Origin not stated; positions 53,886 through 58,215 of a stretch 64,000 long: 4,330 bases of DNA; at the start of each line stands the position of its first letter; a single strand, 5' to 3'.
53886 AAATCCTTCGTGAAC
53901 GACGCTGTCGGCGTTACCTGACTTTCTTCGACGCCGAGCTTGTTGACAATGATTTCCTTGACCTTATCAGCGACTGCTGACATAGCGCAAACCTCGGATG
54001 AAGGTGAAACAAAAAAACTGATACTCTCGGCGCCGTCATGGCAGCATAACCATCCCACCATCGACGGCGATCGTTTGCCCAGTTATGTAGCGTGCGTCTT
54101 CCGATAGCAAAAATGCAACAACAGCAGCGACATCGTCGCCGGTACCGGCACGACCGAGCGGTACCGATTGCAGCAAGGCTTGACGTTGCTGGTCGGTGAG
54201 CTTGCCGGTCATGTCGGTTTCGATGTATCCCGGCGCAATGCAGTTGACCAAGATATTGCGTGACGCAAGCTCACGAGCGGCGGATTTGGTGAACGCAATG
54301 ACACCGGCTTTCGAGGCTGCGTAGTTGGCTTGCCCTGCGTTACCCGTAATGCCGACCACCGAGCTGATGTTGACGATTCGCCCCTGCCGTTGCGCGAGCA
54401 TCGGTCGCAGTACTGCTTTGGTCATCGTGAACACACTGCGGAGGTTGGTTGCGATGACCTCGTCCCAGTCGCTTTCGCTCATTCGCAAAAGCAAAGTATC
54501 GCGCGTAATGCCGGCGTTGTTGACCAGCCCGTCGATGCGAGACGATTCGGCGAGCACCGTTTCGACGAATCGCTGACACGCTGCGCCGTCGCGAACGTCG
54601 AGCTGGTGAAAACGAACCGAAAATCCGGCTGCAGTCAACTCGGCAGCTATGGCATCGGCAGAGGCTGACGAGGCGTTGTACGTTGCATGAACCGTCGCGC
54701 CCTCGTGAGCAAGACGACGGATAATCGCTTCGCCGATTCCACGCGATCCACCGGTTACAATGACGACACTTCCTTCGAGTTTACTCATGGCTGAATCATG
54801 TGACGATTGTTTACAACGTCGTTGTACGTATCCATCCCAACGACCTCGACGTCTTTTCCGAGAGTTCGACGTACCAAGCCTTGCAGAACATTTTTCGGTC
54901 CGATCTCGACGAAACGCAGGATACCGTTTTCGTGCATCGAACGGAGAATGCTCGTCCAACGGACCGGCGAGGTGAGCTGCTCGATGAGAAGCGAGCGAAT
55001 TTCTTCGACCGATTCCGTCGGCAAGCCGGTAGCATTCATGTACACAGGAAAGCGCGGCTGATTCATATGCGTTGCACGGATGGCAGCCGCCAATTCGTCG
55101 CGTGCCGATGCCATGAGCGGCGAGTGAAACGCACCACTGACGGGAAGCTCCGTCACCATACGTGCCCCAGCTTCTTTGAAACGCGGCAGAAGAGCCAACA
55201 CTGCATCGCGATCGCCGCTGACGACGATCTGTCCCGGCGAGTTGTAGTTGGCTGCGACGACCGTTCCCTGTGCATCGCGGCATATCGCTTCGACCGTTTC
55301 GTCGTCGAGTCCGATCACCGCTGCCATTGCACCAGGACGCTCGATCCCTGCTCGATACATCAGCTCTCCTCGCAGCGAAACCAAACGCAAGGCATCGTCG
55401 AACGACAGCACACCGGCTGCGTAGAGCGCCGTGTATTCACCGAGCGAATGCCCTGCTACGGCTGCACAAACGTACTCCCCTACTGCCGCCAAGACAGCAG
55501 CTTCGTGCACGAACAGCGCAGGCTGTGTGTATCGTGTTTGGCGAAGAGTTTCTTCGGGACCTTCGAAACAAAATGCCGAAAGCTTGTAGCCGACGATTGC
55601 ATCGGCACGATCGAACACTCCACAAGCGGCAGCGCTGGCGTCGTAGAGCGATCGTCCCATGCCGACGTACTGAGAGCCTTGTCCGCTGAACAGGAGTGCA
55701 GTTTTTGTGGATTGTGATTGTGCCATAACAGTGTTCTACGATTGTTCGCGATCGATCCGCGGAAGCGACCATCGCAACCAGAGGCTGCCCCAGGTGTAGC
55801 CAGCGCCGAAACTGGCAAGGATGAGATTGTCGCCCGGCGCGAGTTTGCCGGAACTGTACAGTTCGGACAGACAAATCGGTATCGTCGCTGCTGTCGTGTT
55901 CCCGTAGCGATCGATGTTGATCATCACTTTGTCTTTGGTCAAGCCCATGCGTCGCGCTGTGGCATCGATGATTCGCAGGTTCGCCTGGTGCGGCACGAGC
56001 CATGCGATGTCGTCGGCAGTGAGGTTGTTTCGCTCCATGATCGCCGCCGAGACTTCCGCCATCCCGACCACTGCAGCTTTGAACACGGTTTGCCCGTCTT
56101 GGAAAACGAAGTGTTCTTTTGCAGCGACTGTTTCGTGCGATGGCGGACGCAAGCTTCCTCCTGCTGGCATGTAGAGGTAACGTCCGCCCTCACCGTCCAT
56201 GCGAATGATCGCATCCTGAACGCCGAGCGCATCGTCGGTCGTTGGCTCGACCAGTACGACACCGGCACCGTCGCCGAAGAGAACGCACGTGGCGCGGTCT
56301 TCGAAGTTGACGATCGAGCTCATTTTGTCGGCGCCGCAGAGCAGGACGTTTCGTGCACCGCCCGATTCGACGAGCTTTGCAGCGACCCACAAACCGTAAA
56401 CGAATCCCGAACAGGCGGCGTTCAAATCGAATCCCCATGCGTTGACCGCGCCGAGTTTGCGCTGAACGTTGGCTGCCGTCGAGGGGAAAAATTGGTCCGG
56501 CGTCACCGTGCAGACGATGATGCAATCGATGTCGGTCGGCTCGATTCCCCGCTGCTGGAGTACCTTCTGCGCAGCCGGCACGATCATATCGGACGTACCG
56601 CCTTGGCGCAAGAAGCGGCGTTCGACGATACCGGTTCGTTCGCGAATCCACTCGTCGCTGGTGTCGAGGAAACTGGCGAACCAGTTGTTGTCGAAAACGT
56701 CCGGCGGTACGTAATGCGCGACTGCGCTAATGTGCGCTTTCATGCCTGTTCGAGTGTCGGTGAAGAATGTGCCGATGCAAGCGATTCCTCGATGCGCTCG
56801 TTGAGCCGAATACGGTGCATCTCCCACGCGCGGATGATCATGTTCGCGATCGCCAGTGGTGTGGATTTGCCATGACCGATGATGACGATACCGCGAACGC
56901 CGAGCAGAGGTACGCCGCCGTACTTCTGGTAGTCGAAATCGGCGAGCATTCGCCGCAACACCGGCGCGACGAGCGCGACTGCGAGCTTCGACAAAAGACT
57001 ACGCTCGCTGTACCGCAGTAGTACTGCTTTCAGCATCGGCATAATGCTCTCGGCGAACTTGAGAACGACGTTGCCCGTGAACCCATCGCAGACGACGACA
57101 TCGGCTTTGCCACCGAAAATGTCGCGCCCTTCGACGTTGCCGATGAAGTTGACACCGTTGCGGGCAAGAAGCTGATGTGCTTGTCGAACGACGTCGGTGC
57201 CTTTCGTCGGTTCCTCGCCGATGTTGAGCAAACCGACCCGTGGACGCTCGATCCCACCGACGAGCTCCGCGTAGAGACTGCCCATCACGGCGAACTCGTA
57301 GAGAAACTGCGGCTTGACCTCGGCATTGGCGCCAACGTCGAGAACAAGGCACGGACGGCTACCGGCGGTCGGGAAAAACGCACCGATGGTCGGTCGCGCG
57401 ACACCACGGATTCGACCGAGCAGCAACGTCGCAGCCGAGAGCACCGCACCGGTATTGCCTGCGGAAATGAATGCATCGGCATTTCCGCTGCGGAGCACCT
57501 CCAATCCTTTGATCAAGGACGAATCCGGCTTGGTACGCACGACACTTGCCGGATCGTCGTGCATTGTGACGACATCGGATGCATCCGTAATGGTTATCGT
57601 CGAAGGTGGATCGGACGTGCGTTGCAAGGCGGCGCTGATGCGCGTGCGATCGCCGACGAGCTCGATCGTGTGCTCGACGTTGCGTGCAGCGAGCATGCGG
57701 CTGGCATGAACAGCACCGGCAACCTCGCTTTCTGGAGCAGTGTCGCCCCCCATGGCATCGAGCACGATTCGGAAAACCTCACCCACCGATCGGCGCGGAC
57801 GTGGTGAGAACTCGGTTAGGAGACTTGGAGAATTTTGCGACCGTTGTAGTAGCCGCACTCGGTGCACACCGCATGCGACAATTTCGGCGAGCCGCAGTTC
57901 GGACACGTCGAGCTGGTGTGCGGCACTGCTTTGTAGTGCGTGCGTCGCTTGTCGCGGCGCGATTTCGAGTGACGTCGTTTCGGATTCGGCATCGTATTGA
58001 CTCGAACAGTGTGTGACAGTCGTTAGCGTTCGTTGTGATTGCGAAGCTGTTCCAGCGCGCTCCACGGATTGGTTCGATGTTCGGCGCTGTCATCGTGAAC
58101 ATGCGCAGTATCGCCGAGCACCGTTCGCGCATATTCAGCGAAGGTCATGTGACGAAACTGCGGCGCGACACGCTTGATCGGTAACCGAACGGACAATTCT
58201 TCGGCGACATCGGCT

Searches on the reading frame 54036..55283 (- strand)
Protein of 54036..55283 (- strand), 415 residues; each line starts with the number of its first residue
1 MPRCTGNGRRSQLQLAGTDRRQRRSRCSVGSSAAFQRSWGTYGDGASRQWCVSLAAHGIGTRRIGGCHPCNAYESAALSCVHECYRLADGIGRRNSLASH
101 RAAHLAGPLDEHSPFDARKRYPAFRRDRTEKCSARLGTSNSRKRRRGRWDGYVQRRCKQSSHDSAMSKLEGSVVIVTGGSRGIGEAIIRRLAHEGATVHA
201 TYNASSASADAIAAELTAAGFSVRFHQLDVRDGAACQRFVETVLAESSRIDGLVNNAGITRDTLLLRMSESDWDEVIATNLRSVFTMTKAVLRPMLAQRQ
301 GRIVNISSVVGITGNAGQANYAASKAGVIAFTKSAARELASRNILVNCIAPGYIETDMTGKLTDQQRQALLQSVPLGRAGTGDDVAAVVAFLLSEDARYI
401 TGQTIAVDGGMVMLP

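Call 56: search_protein_families(library=pfam, proteins=[window:54036-55283:-], max_evalue=0.0001)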
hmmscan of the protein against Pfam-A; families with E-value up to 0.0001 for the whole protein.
window:54036-55283:- (415 aa): 4 families
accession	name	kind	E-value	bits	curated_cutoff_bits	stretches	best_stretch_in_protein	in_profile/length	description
PF13561.12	adh_short_C2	-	2.2e-65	221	27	1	181-411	6-235/236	Enoyl-(Acyl carrier protein) reductase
PF00106.31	adh_short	-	5.3e-64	215.7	26.6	1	173-366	2-194/195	short chain dehydrogenase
PF08659.16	KR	-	3e-24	86.4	22.6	1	173-334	2-162/180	KR domain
PF01370.27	Epimerase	-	2.8e-09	37.2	20.9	1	174-339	1-160/240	NAD dependent epimerase/dehydratase family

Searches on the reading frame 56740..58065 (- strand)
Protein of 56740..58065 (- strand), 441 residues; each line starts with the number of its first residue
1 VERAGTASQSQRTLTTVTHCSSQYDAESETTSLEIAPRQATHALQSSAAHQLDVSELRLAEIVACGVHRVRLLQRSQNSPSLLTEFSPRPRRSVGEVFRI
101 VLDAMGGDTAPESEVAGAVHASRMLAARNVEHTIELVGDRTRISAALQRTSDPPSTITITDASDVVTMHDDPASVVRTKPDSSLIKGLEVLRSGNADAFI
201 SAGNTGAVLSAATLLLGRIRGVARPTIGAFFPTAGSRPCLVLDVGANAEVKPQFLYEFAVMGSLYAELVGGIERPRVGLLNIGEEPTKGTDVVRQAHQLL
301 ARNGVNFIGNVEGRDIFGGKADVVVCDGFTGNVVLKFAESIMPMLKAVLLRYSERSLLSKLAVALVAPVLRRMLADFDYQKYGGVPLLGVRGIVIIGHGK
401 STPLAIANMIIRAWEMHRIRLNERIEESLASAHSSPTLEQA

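Call 56: search_protein_families(library=pfam, proteins=[window:56740-58065:-], max_evalue=0.0001)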
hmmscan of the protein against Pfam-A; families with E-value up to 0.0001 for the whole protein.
window:56740-58065:- (441 aa): 1 family
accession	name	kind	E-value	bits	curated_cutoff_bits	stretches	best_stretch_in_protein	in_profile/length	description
PF02504.20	FA_synthesis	-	5e-101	338.4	29.1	1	99-420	2-320/324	Fatty acid synthesis protein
